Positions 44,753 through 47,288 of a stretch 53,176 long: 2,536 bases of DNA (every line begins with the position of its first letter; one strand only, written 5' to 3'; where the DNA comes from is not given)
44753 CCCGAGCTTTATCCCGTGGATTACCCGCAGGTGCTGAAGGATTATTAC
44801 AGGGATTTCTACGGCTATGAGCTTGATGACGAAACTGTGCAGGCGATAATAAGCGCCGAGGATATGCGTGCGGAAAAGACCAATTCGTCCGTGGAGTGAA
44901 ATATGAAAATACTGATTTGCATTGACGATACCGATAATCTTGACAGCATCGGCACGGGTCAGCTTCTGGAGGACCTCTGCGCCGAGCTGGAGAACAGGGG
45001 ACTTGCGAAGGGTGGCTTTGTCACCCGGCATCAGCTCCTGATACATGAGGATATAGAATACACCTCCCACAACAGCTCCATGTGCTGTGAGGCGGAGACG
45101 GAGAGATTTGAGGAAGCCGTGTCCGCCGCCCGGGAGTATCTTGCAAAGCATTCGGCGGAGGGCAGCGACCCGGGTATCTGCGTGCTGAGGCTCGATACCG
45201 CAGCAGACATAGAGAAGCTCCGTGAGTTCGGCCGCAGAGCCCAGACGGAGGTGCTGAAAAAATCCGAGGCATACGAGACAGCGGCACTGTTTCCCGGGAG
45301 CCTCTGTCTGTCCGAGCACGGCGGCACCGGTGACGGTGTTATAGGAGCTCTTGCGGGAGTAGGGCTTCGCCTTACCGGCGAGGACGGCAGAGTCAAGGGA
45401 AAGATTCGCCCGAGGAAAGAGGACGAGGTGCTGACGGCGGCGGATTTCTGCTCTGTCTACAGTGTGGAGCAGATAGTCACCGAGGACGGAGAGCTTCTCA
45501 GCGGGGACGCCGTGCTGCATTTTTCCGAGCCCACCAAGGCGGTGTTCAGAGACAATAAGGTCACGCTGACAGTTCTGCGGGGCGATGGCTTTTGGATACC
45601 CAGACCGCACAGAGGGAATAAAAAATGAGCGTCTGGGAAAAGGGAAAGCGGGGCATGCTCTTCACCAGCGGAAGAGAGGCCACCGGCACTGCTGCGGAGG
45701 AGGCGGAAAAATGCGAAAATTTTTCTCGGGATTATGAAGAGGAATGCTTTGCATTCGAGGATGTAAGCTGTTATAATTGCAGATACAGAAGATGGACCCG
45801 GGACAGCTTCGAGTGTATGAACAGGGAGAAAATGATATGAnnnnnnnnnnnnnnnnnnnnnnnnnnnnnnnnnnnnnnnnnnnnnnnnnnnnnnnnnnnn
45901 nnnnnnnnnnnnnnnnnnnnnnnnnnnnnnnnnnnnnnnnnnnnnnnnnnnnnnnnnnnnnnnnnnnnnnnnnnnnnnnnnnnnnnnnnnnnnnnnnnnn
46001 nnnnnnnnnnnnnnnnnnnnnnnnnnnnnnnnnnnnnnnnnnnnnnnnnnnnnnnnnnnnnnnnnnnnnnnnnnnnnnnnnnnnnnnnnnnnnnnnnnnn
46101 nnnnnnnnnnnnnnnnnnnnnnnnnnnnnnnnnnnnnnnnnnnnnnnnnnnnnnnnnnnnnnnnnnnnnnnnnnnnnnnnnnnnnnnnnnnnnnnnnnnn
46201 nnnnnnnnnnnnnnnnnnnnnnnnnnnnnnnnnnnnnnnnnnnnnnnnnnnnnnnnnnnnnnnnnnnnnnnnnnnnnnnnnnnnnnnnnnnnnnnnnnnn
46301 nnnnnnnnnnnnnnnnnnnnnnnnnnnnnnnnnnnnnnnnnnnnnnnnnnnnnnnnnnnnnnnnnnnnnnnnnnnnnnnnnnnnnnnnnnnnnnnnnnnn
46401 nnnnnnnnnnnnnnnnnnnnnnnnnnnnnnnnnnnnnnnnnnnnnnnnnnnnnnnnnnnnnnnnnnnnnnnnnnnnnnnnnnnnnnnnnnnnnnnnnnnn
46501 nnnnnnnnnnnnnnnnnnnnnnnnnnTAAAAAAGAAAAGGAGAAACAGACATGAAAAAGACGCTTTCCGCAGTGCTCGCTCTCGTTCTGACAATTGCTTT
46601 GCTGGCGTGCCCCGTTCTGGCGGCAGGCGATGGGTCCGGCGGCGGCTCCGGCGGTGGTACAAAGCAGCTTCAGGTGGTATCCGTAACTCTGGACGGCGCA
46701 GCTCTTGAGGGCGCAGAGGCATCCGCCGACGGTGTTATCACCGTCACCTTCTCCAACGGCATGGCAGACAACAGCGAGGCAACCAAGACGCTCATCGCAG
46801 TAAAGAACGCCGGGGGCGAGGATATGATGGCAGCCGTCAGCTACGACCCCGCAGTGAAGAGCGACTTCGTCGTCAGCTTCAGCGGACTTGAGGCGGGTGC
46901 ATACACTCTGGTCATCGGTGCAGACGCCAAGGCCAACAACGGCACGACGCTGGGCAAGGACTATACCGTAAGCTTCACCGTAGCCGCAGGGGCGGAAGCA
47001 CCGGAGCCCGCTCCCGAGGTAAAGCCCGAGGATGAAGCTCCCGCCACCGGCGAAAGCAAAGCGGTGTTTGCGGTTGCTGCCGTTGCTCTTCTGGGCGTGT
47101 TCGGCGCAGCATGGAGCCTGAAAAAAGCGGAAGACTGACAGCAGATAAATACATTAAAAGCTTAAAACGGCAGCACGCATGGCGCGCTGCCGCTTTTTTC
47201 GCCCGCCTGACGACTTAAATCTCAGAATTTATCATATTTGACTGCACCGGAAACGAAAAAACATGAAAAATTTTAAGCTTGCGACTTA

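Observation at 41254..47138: Isd-like but NEAT-less locus: sortase B next to a chelate ABC importer, a TiaS-like enzyme, a Cys-rich miniprotein and two anchored Ig-like proteins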

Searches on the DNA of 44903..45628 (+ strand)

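Call 26: search_rna_families(sources=[L044, L045, L049, L052, L057, L078, L084], threshold=gathering)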
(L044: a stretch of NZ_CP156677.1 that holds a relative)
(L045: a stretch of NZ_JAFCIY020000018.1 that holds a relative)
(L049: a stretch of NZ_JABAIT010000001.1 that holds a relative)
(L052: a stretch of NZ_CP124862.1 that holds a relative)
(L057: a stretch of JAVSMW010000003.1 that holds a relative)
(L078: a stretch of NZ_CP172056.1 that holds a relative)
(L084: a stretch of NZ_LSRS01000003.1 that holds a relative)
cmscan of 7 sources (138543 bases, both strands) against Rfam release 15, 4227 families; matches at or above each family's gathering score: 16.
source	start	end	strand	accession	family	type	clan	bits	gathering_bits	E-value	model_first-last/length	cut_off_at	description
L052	6191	6310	+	RF01055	Molybdenum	Cis-reg; riboswitch;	-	78.5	36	5.4e-17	1-135/135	no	Molybdenum/Tungsten riboswitch aptamer (Moco RNA motif)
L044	15517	15588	+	RF00005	tRNA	Gene; tRNA;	CL00001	75.9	29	1.6e-14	1-71/71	no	tRNA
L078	11092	11194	+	RF00059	TPP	Cis-reg; riboswitch;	-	75.9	54.3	7.7e-13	1-105/105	no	TPP riboswitch aptamer (THI element)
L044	1293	1365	+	RF00005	tRNA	Gene; tRNA;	CL00001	75.2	29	2.5e-14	1-71/71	no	tRNA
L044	1210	1280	+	RF00005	tRNA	Gene; tRNA;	CL00001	72.1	29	1.7e-13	1-71/71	no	tRNA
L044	1600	1672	+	RF00005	tRNA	Gene; tRNA;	CL00001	71.1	29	3.4e-13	1-71/71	no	tRNA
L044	1069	1142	+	RF00005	tRNA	Gene; tRNA;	CL00001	70.9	29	3.8e-13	1-71/71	no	tRNA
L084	3311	3428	+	RF01055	Molybdenum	Cis-reg; riboswitch;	-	66.3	36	2.1e-13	1-135/135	no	Molybdenum/Tungsten riboswitch aptamer (Moco RNA motif)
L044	1520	1592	+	RF00005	tRNA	Gene; tRNA;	CL00001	65.4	29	1.3e-11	1-71/71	no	tRNA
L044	1393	1465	+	RF00005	tRNA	Gene; tRNA;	CL00001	62.2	29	9.2e-11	1-71/71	no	tRNA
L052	14058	14131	-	RF00005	tRNA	Gene; tRNA;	CL00001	61.7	29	1.3e-10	1-71/71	no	tRNA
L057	513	629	+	RF01055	Molybdenum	Cis-reg; riboswitch;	-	57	36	1.1e-10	1-135/135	no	Molybdenum/Tungsten riboswitch aptamer (Moco RNA motif)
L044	11071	11152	+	RF00005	tRNA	Gene; tRNA;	CL00001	56.7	29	3e-09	1-71/71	no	tRNA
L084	3048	3169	+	RF01055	Molybdenum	Cis-reg; riboswitch;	-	56.7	36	1.3e-10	1-135/135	no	Molybdenum/Tungsten riboswitch aptamer (Moco RNA motif)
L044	1831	1950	+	RF01055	Molybdenum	Cis-reg; riboswitch;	-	54.9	36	4.4e-10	1-135/135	no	Molybdenum/Tungsten riboswitch aptamer (Moco RNA motif)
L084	18480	18529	+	RF03071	Sodium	Cis-reg; riboswitch;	-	42.6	40.5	4e-05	1-55/55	no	Na+ riboswitch aptamer (DUF1646)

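Call 31: build_rna_model(alignment_id=A3)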
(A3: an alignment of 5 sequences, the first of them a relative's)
Model R1 built from alignment A3 (5 sequences, 130 columns); structure: RNAalifold consensus.
model positions 118; base pairs 31; branch points 2; effective number of sequences 2.62; information 0.59 bits per position. Calibrated on 0.2 Mb of random sequence (short: E-values are rough).
structure used (alignment columns):
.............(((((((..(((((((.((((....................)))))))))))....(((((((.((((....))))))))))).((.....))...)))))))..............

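Call 33: search_with_rna_model(model_id=R1, sources=[window, L001, L002, L003, L004, L005, L006, L007, L008, L009, L010, L011, L012, L013, L014, L015, L016, L017, L018, L019, L020, L021, L022, L023, L024, L025, L026, L027, L028, L029, L030, L031, L032, L033, L034, L035, L036, L037, L038, L039, L040, L041, L042, L043, L044, L045, L046, L047, L048, L049, L050, L051, L052, L053, L054, L055, L056, L057, L058, L059, L060, L061, L062, L063, L064, L065, L066, L067, L068, L069, L070, L071, L072, L073, L074, L075, L076, L077, L078, L079, L080, L081, L082, L083, L084, L085], max_evalue=1)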
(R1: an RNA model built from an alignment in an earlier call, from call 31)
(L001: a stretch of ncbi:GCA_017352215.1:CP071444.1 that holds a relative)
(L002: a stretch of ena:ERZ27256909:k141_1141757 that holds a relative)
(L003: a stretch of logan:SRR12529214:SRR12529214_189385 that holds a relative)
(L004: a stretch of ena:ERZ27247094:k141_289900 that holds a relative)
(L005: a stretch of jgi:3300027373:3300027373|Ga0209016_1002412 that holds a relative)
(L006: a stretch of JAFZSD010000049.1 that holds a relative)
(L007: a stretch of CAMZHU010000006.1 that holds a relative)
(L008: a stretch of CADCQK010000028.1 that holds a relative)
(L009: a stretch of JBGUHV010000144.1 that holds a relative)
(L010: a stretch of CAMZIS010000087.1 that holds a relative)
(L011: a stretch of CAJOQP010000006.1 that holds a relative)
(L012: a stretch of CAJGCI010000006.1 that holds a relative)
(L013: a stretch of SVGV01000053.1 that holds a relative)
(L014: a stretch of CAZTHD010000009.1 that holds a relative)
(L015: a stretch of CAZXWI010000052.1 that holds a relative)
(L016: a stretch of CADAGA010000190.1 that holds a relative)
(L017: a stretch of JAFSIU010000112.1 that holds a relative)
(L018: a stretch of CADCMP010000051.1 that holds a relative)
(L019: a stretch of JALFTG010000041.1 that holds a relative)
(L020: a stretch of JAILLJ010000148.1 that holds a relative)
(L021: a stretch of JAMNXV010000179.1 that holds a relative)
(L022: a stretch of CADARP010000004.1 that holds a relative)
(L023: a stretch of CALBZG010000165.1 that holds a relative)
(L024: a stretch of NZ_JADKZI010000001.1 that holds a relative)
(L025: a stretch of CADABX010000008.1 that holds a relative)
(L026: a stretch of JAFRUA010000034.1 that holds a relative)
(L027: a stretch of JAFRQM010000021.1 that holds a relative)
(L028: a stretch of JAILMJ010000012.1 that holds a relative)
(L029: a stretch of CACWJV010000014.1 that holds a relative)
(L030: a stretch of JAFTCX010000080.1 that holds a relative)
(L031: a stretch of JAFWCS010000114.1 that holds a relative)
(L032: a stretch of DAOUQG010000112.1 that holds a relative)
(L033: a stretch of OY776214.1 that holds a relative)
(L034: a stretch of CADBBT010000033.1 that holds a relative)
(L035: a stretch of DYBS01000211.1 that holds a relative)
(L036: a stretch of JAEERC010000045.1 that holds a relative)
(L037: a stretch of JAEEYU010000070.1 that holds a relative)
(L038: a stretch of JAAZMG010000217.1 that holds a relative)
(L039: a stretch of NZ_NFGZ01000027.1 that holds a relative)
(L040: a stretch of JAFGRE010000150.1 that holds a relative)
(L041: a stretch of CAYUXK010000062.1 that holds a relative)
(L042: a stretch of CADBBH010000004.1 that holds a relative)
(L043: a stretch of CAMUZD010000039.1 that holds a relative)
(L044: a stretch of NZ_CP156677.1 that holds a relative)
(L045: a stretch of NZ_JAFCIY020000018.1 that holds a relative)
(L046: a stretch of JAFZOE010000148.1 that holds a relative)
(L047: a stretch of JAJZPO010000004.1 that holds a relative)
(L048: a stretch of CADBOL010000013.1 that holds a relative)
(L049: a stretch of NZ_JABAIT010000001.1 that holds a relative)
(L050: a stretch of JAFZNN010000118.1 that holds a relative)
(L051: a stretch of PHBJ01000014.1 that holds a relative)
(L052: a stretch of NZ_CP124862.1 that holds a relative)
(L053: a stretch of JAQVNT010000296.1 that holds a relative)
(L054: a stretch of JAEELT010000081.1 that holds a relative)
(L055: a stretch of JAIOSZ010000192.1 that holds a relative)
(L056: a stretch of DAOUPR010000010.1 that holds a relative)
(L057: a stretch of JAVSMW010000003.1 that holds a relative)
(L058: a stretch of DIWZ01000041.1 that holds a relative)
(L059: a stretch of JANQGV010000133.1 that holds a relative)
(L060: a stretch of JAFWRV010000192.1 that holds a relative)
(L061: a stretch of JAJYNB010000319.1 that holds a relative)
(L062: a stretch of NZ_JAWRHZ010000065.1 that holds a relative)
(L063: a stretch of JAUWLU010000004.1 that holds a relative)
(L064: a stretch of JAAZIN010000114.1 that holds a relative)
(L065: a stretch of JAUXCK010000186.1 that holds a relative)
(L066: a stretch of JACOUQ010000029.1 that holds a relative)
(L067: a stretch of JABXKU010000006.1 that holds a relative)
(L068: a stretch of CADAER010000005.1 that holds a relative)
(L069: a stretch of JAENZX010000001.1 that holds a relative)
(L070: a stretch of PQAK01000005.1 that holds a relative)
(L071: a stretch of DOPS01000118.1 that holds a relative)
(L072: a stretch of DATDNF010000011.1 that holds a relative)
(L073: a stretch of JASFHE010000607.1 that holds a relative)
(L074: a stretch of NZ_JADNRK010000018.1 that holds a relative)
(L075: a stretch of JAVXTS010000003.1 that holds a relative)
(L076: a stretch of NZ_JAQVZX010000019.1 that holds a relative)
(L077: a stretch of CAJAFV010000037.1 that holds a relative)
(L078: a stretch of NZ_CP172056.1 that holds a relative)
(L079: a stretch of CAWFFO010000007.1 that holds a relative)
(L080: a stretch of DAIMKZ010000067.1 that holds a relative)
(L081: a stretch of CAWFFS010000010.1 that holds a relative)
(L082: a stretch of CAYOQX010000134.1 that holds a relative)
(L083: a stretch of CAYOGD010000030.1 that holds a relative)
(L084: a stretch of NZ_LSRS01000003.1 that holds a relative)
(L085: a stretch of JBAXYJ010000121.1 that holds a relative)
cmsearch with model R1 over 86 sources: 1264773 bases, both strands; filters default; matches with E-value up to 1: 26.
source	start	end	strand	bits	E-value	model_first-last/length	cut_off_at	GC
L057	513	630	+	105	1.7e-33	1-118/118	no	0.48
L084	3309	3428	+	99.3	1.9e-31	1-118/118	no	0.49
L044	1831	1949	+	99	2.4e-31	1-118/118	no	0.44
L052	6191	6310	+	90.9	1.8e-28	1-118/118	no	0.41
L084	3047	3169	+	90.2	3.3e-28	1-118/118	no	0.46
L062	4820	4940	+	64.4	5.3e-19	1-118/118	no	0.38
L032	2639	2756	+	61.9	4.3e-18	1-118/118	no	0.38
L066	9791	9912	+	61.3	7e-18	1-118/118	no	0.53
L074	2071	2185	+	60.7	1.1e-17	1-118/118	no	0.47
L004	4798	4916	+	57.1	2.2e-16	1-118/118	no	0.4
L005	4215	4333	+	57.1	2.2e-16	1-118/118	no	0.4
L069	2597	2715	+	56.3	4.2e-16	1-118/118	no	0.45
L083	3621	3744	+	55.7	6.9e-16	1-118/118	no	0.44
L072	11047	11164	+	55.7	6.9e-16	1-118/118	no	0.59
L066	6539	6631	+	52.6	8.5e-15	12-103/118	no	0.63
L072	8684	8805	+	52.3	1.1e-14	1-118/118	no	0.61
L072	9758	9875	+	51.9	1.6e-14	1-118/118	no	0.56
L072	5476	5591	+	50.2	6.3e-14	1-118/118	no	0.59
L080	6878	6998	+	48.7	2.1e-13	1-118/118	no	0.43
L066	16746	16839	+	48.3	3e-13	12-103/118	no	0.63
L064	6111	6231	+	46.3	1.6e-12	1-118/118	no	0.55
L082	1662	1800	+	40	2.7e-10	1-118/118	no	0.41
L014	11983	12118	+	38.6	8.3e-10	1-118/118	no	0.45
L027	6866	6963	+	27.6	7.4e-06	1-118/118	no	0.51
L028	16899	16985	+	23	0.00033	1-118/118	no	0.33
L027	2779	2912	-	21.9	0.00077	1-118/118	no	0.46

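Call 60: search_rna_families(source=L075, start=5500, end=11500, threshold=evalue, max_evalue=0.1)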
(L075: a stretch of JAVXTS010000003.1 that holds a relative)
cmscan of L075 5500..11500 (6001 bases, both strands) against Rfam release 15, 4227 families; matches with E-value up to 0.1: 0.
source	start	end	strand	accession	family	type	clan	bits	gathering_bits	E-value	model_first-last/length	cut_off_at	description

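Call 62: search_rna_families(sources=[L004, L032, L062, L066, L072, L074, L027], threshold=gathering, show_alignments=3)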
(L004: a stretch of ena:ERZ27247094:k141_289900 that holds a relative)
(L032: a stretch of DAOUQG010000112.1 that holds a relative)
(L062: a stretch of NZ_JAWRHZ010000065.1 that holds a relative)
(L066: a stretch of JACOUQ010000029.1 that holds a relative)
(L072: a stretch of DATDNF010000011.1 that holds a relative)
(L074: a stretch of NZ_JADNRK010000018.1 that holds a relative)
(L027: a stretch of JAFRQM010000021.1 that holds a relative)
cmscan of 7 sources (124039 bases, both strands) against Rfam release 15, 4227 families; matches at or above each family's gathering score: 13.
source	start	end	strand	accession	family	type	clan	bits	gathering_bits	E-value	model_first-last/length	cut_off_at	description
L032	2638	2757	+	RF01055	Molybdenum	Cis-reg; riboswitch;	-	78.2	36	5.9e-17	1-135/135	no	Molybdenum/Tungsten riboswitch aptamer (Moco RNA motif)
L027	6824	6965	+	RF01055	Molybdenum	Cis-reg; riboswitch;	-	70.4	36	1.2e-14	1-135/135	no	Molybdenum/Tungsten riboswitch aptamer (Moco RNA motif)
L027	2778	2919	-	RF01055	Molybdenum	Cis-reg; riboswitch;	-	67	36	1.2e-13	1-135/135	no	Molybdenum/Tungsten riboswitch aptamer (Moco RNA motif)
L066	9793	9912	+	RF01055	Molybdenum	Cis-reg; riboswitch;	-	66.3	36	1.9e-13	1-135/135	no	Molybdenum/Tungsten riboswitch aptamer (Moco RNA motif)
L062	4820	4942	+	RF01055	Molybdenum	Cis-reg; riboswitch;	-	65.1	36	4.1e-13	1-135/135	no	Molybdenum/Tungsten riboswitch aptamer (Moco RNA motif)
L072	11047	11164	+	RF01055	Molybdenum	Cis-reg; riboswitch;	-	65.1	36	4.2e-13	1-135/135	no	Molybdenum/Tungsten riboswitch aptamer (Moco RNA motif)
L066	6528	6646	+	RF01055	Molybdenum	Cis-reg; riboswitch;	-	63.8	36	9.7e-13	1-135/135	no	Molybdenum/Tungsten riboswitch aptamer (Moco RNA motif)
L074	2069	2185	+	RF01055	Molybdenum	Cis-reg; riboswitch;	-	63.8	36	1e-12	1-135/135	no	Molybdenum/Tungsten riboswitch aptamer (Moco RNA motif)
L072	9758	9875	+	RF01055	Molybdenum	Cis-reg; riboswitch;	-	60.2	36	1.1e-11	1-135/135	no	Molybdenum/Tungsten riboswitch aptamer (Moco RNA motif)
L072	5474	5591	+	RF01055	Molybdenum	Cis-reg; riboswitch;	-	59.7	36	1.6e-11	1-135/135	no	Molybdenum/Tungsten riboswitch aptamer (Moco RNA motif)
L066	16735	16854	+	RF01055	Molybdenum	Cis-reg; riboswitch;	-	58.9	36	2.7e-11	1-135/135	no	Molybdenum/Tungsten riboswitch aptamer (Moco RNA motif)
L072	8687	8805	+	RF01055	Molybdenum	Cis-reg; riboswitch;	-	57.2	36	8.6e-11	1-135/135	no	Molybdenum/Tungsten riboswitch aptamer (Moco RNA motif)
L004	4800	4915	+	RF01055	Molybdenum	Cis-reg; riboswitch;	-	54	36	7.7e-10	1-135/135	no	Molybdenum/Tungsten riboswitch aptamer (Moco RNA motif)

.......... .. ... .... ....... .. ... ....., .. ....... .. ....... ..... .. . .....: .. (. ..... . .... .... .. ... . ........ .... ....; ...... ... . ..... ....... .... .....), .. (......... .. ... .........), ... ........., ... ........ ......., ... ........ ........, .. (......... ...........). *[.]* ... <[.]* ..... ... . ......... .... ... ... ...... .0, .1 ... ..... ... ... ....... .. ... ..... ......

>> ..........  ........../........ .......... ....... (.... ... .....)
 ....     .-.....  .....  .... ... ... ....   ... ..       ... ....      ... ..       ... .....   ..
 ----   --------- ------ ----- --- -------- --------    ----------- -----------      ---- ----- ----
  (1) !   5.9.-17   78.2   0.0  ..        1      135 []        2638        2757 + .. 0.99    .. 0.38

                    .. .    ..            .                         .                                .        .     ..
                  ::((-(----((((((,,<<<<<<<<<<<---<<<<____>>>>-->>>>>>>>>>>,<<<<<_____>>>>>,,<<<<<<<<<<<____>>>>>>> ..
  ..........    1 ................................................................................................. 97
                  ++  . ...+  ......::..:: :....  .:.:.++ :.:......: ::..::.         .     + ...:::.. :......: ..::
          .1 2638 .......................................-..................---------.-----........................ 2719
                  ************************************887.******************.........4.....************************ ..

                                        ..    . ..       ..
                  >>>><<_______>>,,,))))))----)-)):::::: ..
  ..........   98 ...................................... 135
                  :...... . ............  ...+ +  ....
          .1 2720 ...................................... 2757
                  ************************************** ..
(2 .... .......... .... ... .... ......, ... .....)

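Call 67: search_with_rna_model(model_id=R1, sources=[L086, L087], max_evalue=0.01)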
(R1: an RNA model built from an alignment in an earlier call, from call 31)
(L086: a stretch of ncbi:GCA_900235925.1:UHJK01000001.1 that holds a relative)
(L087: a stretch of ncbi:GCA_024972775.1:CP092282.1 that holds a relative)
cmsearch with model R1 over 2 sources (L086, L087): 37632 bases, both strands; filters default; matches with E-value up to 0.01: 0.
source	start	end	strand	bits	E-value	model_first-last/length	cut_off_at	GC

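Call 99: search_with_rna_model(model_id=R1, sources=[L088, L089], max_evalue=0.01)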
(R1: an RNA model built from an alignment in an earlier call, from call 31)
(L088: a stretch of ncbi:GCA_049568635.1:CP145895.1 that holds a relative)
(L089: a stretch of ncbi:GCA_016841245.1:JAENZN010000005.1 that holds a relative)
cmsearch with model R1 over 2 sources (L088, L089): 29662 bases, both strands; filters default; matches with E-value up to 0.01: 2.
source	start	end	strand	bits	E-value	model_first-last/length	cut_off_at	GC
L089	6813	6928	+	64.6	1.1e-20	1-118/118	no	0.46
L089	12115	12237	+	47.7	1.1e-14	1-118/118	no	0.44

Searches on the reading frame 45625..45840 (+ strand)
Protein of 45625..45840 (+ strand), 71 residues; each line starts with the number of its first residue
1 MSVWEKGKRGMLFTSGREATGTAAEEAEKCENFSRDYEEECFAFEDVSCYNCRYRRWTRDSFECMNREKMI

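Call 3: search_protein_families(library=pfam, proteins=[window:45625-45840:+], max_evalue=1)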
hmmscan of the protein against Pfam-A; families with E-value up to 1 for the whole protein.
window:45625-45840:+ (71 aa): 0 families

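Call 4: search_protein_families(library=ncbifam, proteins=[window:45625-45840:+], max_evalue=1)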
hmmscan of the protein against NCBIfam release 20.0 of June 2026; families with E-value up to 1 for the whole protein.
window:45625-45840:+ (71 aa): 0 families

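Call 43: search_solved_structures(query=window:45625-45840:+, max_evalue=10)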
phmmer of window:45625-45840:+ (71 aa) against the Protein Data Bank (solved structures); distinct sequences matched with E-value up to 10: 0.

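Call 98: search_protein_representatives(protein=window:45625-45840:+)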
Query: 71 residues. Proteins with E-value up to 0.001 (for the whole library): 83; up to 1e-10: 5; up to 1e-30: 0. The best 83 are listed.
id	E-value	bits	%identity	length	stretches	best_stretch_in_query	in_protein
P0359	2.0e-20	88.4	64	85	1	2-68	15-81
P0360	5.8e-12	61.6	52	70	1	3-66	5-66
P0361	7.2e-12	61.3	52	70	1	4-67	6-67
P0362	3.7e-11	59.0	49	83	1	3-67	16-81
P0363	9.3e-11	57.8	55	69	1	5-66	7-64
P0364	2.0e-10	56.7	55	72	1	13-65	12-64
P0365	2.8e-10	56.3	48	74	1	5-66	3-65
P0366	3.7e-10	55.9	54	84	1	9-65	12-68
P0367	1.2e-09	54.2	33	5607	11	13-64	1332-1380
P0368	3.3e-09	52.9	52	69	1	7-66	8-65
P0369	3.6e-09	52.8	48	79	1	5-67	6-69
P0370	6.6e-09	51.9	52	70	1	4-66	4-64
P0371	9.4e-09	51.4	47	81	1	7-65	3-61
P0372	1.5e-08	50.8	48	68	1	6-65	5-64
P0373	1.8e-08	50.5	50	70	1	4-66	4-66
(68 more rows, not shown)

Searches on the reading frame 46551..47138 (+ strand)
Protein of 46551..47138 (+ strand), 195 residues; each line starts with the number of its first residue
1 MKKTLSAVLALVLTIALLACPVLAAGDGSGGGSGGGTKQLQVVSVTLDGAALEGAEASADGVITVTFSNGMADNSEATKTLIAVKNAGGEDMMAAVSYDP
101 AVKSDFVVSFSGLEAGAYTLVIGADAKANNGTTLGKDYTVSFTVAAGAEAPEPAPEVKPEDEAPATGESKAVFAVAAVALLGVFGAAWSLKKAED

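Call 3: search_protein_families(library=pfam, proteins=[window:46551-47138:+], max_evalue=1)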
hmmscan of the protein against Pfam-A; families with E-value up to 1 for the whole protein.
window:46551-47138:+ (195 aa): 4 families
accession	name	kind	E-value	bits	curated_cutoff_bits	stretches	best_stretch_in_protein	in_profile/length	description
PF13205.12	Big_5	-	1.2e-05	26.4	23.6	1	56-143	18-104/105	Bacterial Ig-like domain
PF14283.11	CD1107-like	-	0.0066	16.8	26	1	140-193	98-153/158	Mobile element protein CD1107-like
PF23379.1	DUF7096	-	0.04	14.2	27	1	1-77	1-81/208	Domain of unknown function (DUF7096)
PF00746.26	Gram_pos_anchor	-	0.47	10.9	20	1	164-192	10-38/43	LPXTG cell wall anchor motif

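Call 4: search_protein_families(library=ncbifam, proteins=[window:46551-47138:+], max_evalue=1)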
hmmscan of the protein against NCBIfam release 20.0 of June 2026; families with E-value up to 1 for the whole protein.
window:46551-47138:+ (195 aa): 5 families
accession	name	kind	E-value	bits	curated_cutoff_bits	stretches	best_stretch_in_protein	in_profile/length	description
NF038127.1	FDP_fam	subfamily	0.023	15.1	29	1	79-141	63-124/150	DVUA0089 family protein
TIGR03769.1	P_ac_wall_RPT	domain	0.052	14.1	30.9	1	114-144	11-41/41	TIGR03769 domain-containing protein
NF009690.0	PRK13211.1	equivalog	0.071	11.8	481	1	57-153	323-411/477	N-acetylglucosamine-binding protein GbpA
NF041742.1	WGxxGxxG_fam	subfamily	0.16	12.6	35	1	1-32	1-32/69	WGxxGxxG family protein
TIGR01167.1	LPXTG_anchor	domain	0.32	11.7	15.9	1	164-192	3-31/34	LPXTG cell wall anchor domain-containing protein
